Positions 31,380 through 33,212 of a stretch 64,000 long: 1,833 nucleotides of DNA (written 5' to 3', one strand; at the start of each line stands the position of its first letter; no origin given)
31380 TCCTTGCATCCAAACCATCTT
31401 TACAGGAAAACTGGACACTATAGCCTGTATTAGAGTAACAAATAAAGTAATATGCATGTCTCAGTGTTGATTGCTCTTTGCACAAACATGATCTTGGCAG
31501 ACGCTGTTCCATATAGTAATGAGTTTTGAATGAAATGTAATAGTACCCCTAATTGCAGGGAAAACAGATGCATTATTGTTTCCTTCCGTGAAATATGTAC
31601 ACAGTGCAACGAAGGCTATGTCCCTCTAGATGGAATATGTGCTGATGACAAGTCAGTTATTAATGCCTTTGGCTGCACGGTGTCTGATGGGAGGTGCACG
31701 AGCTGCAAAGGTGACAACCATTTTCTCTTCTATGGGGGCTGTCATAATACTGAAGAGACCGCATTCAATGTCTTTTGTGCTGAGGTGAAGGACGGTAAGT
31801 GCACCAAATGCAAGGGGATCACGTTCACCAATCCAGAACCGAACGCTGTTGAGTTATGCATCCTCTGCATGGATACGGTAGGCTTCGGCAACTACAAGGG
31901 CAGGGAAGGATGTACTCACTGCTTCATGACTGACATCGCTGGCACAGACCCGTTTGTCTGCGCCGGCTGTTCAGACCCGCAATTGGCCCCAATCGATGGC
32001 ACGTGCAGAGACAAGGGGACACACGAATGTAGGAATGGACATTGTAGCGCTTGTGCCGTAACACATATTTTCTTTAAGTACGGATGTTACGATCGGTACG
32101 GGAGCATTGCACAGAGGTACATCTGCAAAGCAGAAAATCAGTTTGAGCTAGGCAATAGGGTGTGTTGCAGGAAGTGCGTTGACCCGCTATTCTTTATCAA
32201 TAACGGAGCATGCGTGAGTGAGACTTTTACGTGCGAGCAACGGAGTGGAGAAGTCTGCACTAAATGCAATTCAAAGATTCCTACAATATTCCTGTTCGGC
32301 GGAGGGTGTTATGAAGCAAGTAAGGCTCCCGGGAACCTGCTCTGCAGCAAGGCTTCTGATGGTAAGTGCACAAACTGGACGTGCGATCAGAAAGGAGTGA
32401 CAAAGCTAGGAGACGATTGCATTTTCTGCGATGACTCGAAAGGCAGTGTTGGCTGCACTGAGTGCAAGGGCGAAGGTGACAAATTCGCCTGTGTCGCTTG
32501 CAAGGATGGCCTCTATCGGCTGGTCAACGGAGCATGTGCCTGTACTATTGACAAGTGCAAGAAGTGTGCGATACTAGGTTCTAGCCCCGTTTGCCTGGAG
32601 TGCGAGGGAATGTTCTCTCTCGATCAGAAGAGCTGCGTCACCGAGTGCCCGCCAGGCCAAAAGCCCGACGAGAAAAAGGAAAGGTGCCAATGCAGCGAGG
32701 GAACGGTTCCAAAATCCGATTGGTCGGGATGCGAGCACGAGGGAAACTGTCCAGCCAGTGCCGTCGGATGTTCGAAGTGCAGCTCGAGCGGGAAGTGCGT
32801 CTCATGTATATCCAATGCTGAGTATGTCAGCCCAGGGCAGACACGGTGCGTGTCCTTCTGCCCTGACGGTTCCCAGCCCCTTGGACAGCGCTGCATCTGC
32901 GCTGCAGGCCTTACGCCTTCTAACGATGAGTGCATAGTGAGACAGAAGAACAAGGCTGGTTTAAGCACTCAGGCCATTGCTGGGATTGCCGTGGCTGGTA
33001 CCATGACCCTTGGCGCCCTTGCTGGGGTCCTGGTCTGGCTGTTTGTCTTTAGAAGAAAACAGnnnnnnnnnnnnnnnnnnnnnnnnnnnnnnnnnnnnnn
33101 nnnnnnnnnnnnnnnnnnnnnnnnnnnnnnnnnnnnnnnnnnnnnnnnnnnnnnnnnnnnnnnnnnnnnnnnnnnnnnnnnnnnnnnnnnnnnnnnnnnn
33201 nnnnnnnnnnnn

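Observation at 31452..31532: HCMP/VSP-like gene whose signal peptide is separated from the mature protein by one in-frame TGA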

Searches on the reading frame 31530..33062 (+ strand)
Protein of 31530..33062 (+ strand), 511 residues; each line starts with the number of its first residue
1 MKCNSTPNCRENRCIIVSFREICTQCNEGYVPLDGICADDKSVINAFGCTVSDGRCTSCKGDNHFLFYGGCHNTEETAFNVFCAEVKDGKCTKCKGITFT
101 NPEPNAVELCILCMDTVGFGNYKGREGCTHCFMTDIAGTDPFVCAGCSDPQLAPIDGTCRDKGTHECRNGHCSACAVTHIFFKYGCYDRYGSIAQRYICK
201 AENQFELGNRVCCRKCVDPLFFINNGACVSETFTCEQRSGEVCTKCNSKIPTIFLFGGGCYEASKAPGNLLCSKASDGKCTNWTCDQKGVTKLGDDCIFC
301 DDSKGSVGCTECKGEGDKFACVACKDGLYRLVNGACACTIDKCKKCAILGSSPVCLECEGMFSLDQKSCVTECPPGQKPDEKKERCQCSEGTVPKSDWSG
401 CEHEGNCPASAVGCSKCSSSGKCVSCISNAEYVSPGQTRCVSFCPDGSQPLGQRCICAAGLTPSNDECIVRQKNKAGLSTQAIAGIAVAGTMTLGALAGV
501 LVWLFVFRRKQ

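Call 8: find_homologous_proteins(query=window:31530-33062:+)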
Query window:31530-33062:+ (511 aa): 30 proteins with E <= 0.001 among 3159 candidates.
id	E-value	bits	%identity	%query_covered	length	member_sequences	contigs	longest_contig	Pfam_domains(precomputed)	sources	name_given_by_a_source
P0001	0.0e+0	1172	98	100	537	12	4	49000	PF03302.19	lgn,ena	-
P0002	3.7e-270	915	76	100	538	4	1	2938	PF03302.19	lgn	-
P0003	2.8e-259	879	73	100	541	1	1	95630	PF03302.19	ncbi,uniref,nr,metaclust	ncbi:High cysteine protein [Giardia lamblia P15]|uniref:High cysteine protein n=1 Tax=Giardia intest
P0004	4.5e-228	776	65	100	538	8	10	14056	PF03302.19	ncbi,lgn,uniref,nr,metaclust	ncbi:Variant-specific surface protein [Giardia duodenalis]|uniref:Variant-specific surface protein n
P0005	8.4e-67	244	36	63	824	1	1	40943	PF03302.19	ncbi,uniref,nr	ncbi:High cysteine membrane protein Group 4 [Giardia lamblia P15]|uniref:High cysteine membrane prot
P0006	1.9e-61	226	34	68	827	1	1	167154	PF03302.19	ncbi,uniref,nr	ncbi:High cysteine membrane protein Group 4 [Giardia lamblia P15]|uniref:High cysteine membrane prot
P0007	8.5e-57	211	35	89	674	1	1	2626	PF03302.19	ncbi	ncbi:High cysteine membrane protein Group 1, partial [Giardia lamblia P15]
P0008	4.4e-39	153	34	77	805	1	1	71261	PF03302.19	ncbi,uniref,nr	ncbi:High cysteine membrane VSP-like protein [Giardia lamblia P15]|uniref:High cysteine membrane VSP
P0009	3.0e-37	146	32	76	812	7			PF03302.19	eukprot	eukprot:XP_001704991.1 High cysteine membrane protein VSP-like [Giardia lamblia ATCC 50803]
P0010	9.3e-28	115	38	31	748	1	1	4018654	PF03302.19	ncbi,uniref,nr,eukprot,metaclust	ncbi:VSP [Giardia duodenalis]|uniref:VSP n=1 Tax=Giardia intestinalis (strain ATCC 50803 / WB clone 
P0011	4.6e-23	100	28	67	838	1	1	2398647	PF03302.19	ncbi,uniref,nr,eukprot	ncbi:High cysteine membrane protein [Giardia muris]|uniref:High cysteine membrane protein n=1 Tax=Gi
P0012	5.1e-20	90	30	58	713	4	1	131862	PF03302.19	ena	-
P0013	4.7e-18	83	32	34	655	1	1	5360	PF03302.19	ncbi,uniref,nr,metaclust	ncbi:Variant-specific surface protein [Giardia duodenalis]|uniref:Variant-specific surface protein n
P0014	6.2e-18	83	39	25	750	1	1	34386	PF03302.19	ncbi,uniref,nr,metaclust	ncbi:VSP [Giardia lamblia P15]|uniref:VSP n=1 Tax=Giardia intestinalis (strain P15) TaxID=658858 Rep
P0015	1.2e-15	75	30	35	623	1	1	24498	PF03302.19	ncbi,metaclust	ncbi:Variant-specific surface protein, partial [Giardia duodenalis]|metaclust:status=active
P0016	2.0e-12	65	27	69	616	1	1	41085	PF03302.19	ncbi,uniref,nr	ncbi:VSP [Giardia lamblia P15]|uniref:VSP n=1 Tax=Giardia intestinalis (strain P15) TaxID=658858 Rep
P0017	1.1e-9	56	28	51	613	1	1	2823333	PF03302.19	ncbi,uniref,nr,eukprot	ncbi:High cysteine membrane protein [Giardia muris]|uniref:High cysteine membrane protein n=1 Tax=Gi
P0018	1.6e-8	52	28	39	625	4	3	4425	PF03302.19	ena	-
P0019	6.3e-8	50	27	70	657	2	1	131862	PF03302.19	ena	-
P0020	9.3e-8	49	26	60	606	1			PF03302.19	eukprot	eukprot:XP_001706653.1 VSP [Giardia lamblia ATCC 50803]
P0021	9.8e-8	49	35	15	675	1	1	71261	PF03302.19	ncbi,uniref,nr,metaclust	ncbi:VSP [Giardia lamblia P15]|uniref:VSP n=1 Tax=Giardia intestinalis (strain P15) TaxID=658858 Rep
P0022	2.5e-7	48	31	26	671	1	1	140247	PF03302.19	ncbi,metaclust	ncbi:Variant-specific surface protein, partial [Giardia duodenalis]|metaclust:status=active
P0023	5.5e-7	47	28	38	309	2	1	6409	PF03302.19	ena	-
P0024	1.1e-6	46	26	47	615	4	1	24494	PF15913.11,PF03302.19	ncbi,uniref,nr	ncbi:High cysteine membrane protein VSP-like [Giardia lamblia P15]|uniref:High cysteine membrane pro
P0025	1.2e-6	45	32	24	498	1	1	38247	PF03302.19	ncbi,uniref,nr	ncbi:Variant-specific surface protein [Giardia duodenalis assemblage B]|uniref:Variant-specific surf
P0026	2.9e-6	44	27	99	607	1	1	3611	PF03302.19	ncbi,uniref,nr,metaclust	ncbi:Variant-specific surface protein [Giardia duodenalis]|uniref:Variant-specific surface protein n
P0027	1.4e-5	42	27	62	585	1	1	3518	PF03302.19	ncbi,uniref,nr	ncbi:VSP [Giardia lamblia P15]|uniref:VSP n=1 Tax=Giardia intestinalis (strain P15) TaxID=658858 Rep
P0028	2.8e-5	41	27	65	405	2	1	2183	PF03302.19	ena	-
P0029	8.4e-5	39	27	97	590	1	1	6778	PF03302.19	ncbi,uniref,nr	ncbi:Variant-specific surface protein [Giardia duodenalis]|uniref:Variant-specific surface protein n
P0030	6.9e-4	36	43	15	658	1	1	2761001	PF03302.19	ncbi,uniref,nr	ncbi:VSP [Giardia duodenalis]|uniref:VSP n=1 Tax=Giardia intestinalis (strain ATCC 50803 / WB clone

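Call 10: find_encoding_contigs(protein=P0001, flank=5000, max_places=10)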
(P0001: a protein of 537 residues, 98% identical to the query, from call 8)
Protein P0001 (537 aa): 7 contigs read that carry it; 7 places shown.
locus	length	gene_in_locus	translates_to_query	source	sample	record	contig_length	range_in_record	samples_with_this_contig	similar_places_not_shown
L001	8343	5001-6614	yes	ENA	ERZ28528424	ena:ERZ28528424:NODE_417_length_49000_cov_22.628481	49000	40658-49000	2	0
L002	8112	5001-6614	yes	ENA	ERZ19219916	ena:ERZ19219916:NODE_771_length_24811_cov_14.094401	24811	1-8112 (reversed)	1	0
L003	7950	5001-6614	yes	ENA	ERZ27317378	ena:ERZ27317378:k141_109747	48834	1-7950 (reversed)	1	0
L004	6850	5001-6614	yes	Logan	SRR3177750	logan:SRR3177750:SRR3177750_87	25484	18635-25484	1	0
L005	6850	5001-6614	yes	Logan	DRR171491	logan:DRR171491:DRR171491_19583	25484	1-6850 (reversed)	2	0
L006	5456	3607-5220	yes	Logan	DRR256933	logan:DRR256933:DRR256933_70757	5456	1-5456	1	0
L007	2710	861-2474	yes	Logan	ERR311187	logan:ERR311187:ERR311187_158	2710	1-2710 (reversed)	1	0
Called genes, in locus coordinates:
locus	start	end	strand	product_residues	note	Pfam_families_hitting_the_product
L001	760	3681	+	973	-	PF13606:Ank_3 (faint), PF12796:Ank_2 (weak), PF00023:Ank (faint), PF24521:Ank_KRIT1 (faint), PF13857:Ank_5 (faint), PF12796:Ank_2, PF13637:Ank_4 (weak), PF12796:Ank_2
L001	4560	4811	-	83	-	-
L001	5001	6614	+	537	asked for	PF03302:VSP (weak)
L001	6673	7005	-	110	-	PF00069:Pkinase (weak), PF07714:PK_Tyr_Ser-Thr (weak)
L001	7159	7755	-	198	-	-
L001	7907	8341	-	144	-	?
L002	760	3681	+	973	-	PF13606:Ank_3 (faint), PF12796:Ank_2 (weak), PF00023:Ank (faint), PF24521:Ank_KRIT1 (faint), PF13857:Ank_5 (faint), PF12796:Ank_2, PF13637:Ank_4 (weak), PF12796:Ank_2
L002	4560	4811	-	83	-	-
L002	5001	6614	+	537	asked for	PF03302:VSP (weak)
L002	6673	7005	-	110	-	PF00069:Pkinase (weak), PF07714:PK_Tyr_Ser-Thr (weak)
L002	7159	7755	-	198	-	-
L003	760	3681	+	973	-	PF13606:Ank_3 (faint), PF12796:Ank_2 (weak), PF00023:Ank (faint), PF24521:Ank_KRIT1 (faint), PF13857:Ank_5 (faint), PF12796:Ank_2, PF13637:Ank_4 (weak), PF12796:Ank_2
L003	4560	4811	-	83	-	-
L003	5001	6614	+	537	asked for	PF03302:VSP (weak)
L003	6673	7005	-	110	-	PF00069:Pkinase (weak), PF07714:PK_Tyr_Ser-Thr (weak)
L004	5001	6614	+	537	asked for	PF03302:VSP (weak)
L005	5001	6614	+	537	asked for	PF03302:VSP (weak)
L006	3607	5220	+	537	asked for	PF03302:VSP (weak)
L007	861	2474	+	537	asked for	PF03302:VSP (weak)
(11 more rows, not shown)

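Call 11: list_cluster_members(proteins=[P0001, window:31530-33062:+, P0002, P0004])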
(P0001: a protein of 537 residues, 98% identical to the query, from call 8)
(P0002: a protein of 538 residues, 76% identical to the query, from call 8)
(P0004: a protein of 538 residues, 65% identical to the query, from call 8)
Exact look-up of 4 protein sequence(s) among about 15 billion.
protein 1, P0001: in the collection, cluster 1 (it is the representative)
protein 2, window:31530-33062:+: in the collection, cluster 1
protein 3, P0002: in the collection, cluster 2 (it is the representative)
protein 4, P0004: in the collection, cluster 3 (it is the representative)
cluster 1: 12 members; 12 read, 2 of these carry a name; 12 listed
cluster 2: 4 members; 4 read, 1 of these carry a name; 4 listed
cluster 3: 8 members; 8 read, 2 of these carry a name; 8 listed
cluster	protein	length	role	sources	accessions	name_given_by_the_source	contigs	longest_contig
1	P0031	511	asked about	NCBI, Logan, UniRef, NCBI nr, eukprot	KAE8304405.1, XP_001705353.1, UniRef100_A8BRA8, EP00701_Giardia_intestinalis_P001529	High cysteine membrane protein [Giardia duodenalis] | High cysteine membrane protein n=1 Tax=Giardia intestinalis (strain ATCC 50803 / WB clone ... | High cysteine membrane protein [Giardia intestinalis]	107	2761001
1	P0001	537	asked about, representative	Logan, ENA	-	-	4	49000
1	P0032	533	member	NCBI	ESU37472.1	Variant-specific surface protein, partial [Giardia duodenalis]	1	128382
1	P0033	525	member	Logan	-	-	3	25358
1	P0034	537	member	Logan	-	-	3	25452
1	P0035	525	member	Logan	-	-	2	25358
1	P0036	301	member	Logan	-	-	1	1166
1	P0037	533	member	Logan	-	-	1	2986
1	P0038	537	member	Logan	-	-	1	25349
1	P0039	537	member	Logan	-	-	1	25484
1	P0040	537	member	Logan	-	-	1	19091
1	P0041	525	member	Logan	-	-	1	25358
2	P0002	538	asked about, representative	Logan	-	-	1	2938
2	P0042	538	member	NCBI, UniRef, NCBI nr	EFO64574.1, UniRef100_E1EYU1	High cysteine protein [Giardia lamblia P15] | High cysteine protein n=1 Tax=Giardia intestinalis (strain P15) TaxID=658858 ...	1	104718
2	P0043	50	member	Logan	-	-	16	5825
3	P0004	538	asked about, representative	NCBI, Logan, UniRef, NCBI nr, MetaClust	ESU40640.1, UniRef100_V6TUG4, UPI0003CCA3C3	Variant-specific surface protein [Giardia duodenalis] | Variant-specific surface protein n=1 Tax=Giardia intestinalis TaxID=5741 ... | Variant-specific surface protein [Giardia intestinalis]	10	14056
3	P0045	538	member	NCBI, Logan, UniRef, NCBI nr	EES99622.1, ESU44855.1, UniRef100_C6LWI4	Variant-specific surface protein [Giardia duodenalis] | High cysteine protein n=2 Tax=Giardia intestinalis TaxID=5741 RepID=C6LWI4_GIAIB | High cysteine protein [Giardia intestinalis ATCC 50581]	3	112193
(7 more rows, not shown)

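Call 13: find_encoding_contigs(protein=P0031, flank=3000, max_places=10)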
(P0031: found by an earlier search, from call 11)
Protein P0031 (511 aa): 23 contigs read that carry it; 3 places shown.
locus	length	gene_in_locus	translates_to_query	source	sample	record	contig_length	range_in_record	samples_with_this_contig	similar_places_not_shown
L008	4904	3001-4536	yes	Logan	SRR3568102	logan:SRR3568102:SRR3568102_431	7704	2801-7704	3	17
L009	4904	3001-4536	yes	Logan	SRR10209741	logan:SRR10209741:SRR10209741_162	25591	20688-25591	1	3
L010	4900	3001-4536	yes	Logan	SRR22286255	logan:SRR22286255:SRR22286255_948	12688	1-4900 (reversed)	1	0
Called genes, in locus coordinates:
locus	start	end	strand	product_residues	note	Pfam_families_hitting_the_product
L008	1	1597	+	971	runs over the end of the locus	PF13606:Ank_3 (faint), PF12796:Ank_2 (weak), PF00023:Ank (faint), PF24521:Ank_KRIT1 (faint), PF13857:Ank_5 (faint), PF12796:Ank_2, PF13637:Ank_4 (weak), PF12796:Ank_2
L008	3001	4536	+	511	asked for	PF03302:VSP (weak)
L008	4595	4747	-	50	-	-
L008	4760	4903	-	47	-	?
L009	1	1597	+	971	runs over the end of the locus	PF13606:Ank_3 (faint), PF12796:Ank_2 (weak), PF00023:Ank (faint), PF24521:Ank_KRIT1 (faint), PF13857:Ank_5 (faint), PF12796:Ank_2, PF13637:Ank_4 (weak), PF12796:Ank_2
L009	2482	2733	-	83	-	-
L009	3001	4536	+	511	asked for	PF03302:VSP (weak)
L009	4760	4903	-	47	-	?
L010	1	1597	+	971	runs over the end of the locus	PF13606:Ank_3 (faint), PF12796:Ank_2 (weak), PF00023:Ank (faint), PF24521:Ank_KRIT1 (faint), PF13857:Ank_5 (faint), PF12796:Ank_2, PF13637:Ank_4 (weak), PF12796:Ank_2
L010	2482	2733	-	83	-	-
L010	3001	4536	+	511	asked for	PF03302:VSP (weak)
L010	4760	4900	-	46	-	?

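Call 15: find_encoding_contigs(protein=P0033, flank=3000, max_places=4)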
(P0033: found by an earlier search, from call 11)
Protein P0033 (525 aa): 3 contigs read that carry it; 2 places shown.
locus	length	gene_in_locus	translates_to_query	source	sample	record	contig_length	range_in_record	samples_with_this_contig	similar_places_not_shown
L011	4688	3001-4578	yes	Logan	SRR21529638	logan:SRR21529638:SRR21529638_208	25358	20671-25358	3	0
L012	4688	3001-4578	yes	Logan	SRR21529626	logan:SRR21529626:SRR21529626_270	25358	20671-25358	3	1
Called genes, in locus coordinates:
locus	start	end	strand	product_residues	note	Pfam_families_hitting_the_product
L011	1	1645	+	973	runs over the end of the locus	PF13606:Ank_3 (faint), PF12796:Ank_2 (weak), PF00023:Ank (faint), PF24521:Ank_KRIT1 (faint), PF13857:Ank_5 (faint), PF12796:Ank_2, PF13637:Ank_4 (weak), PF12796:Ank_2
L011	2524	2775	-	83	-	-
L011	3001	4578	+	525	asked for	PF03302:VSP (faint)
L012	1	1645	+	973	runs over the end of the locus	PF13606:Ank_3 (faint), PF12796:Ank_2 (weak), PF00023:Ank (faint), PF24521:Ank_KRIT1 (faint), PF13857:Ank_5 (faint), PF12796:Ank_2, PF13637:Ank_4 (weak), PF12796:Ank_2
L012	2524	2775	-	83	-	-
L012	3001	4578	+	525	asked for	PF03302:VSP (faint)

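Call 16: find_encoding_contigs(protein=P0034, flank=3000, max_places=4)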
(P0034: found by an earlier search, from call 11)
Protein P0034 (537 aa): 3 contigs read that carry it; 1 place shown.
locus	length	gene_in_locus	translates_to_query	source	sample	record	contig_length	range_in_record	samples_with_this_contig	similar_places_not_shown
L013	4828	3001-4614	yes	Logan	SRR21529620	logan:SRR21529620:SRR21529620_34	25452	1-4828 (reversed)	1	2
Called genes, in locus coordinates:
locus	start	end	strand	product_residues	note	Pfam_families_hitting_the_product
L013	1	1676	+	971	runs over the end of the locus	PF13606:Ank_3 (faint), PF12796:Ank_2 (weak), PF00023:Ank (faint), PF24521:Ank_KRIT1 (faint), PF13857:Ank_5 (faint), PF12796:Ank_2, PF13637:Ank_4 (weak), PF12796:Ank_2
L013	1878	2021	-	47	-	-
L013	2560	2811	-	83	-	-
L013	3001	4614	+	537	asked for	PF03302:VSP (weak)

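Call 17: find_encoding_contigs(protein=P0038, flank=3000, max_places=4)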
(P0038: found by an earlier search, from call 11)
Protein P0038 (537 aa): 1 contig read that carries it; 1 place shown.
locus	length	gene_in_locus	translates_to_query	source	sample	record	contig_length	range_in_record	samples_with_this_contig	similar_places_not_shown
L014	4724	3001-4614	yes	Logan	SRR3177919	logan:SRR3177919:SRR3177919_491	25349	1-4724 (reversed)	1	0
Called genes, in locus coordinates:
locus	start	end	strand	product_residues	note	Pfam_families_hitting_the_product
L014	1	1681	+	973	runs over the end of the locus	PF12796:Ank_2 (weak), PF00023:Ank (faint), PF13606:Ank_3 (faint), PF24521:Ank_KRIT1 (faint), PF13857:Ank_5 (faint), PF12796:Ank_2, PF13637:Ank_4 (weak), PF12796:Ank_2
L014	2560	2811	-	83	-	-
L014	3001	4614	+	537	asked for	PF03302:VSP (weak)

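Call 21: find_encoding_contigs(protein=P0045, flank=3000, max_places=2)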
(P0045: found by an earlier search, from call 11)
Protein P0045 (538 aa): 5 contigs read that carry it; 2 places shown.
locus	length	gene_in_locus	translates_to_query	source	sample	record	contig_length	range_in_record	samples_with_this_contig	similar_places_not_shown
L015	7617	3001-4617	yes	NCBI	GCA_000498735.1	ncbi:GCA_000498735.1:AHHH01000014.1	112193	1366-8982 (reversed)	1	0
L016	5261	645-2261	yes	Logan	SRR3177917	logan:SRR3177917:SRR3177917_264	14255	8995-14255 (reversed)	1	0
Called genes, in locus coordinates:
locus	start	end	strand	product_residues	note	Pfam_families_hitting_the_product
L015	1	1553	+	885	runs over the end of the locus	PF03302:VSP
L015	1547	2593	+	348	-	PF03302:VSP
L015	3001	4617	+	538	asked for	PF03302:VSP (faint)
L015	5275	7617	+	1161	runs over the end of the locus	-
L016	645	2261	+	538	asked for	PF03302:VSP (faint)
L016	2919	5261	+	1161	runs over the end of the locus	-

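Call 22: find_encoding_contigs(protein=P0042, flank=3000, max_places=2)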
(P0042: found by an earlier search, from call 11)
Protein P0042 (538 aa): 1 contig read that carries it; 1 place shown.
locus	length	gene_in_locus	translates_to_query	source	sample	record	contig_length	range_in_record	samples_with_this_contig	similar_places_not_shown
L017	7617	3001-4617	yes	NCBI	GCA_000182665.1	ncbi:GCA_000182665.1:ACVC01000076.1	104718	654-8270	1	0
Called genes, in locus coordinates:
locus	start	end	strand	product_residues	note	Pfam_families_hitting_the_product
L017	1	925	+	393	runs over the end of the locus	PF03302:VSP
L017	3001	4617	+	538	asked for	PF03302:VSP (weak)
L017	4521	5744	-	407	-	PF00069:Pkinase, PF07714:PK_Tyr_Ser-Thr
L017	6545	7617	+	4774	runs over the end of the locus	PF08393:DHC_N2, PF12774:AAA_6, PF12775:AAA_7 (faint), PF13401:AAA_22 (faint), PF07728:AAA_5, PF12777:MT, PF12781:AAA_9 (weak)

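Call 23: find_encoding_contigs(protein=P0003, flank=3000, max_places=2)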
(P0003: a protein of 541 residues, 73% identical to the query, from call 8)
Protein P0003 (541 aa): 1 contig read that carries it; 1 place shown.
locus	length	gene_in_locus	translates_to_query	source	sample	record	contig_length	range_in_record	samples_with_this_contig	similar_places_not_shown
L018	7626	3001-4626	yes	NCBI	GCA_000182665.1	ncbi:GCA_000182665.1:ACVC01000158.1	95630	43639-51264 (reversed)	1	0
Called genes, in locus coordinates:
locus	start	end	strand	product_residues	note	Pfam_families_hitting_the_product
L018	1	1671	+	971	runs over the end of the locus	PF13606:Ank_3 (faint), PF00023:Ank (faint), PF12796:Ank_2 (weak), PF12796:Ank_2, PF13637:Ank_4 (weak), PF12796:Ank_2, PF13637:Ank_4 (weak), PF12796:Ank_2 (weak), +2 more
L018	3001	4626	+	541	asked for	PF03302:VSP (faint)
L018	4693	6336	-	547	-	PF00069:Pkinase, PF07714:PK_Tyr_Ser-Thr, PF12796:Ank_2, PF13637:Ank_4 (weak), PF12796:Ank_2, PF13637:Ank_4 (weak), PF00023:Ank (weak), PF12796:Ank_2, +4 more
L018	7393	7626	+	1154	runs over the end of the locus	-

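Call 55: search_protein_families(library=pfam, proteins=[window:31530-33062:+, P0001], max_evalue=0.01)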
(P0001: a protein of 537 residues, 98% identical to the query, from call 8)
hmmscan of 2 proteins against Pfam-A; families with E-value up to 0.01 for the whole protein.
window:31530-33062:+ (511 aa): 1 family
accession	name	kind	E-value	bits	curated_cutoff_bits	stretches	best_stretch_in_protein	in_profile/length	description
PF03302.18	VSP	-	4.8e-10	39.3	31.4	2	370-510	256-396/397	Giardia variant-specific surface protein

P0001 (537 aa): 1 family
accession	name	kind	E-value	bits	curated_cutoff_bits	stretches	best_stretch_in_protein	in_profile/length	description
PF03302.18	VSP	-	2e-12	47.2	31.4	2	396-536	256-396/397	Giardia variant-specific surface protein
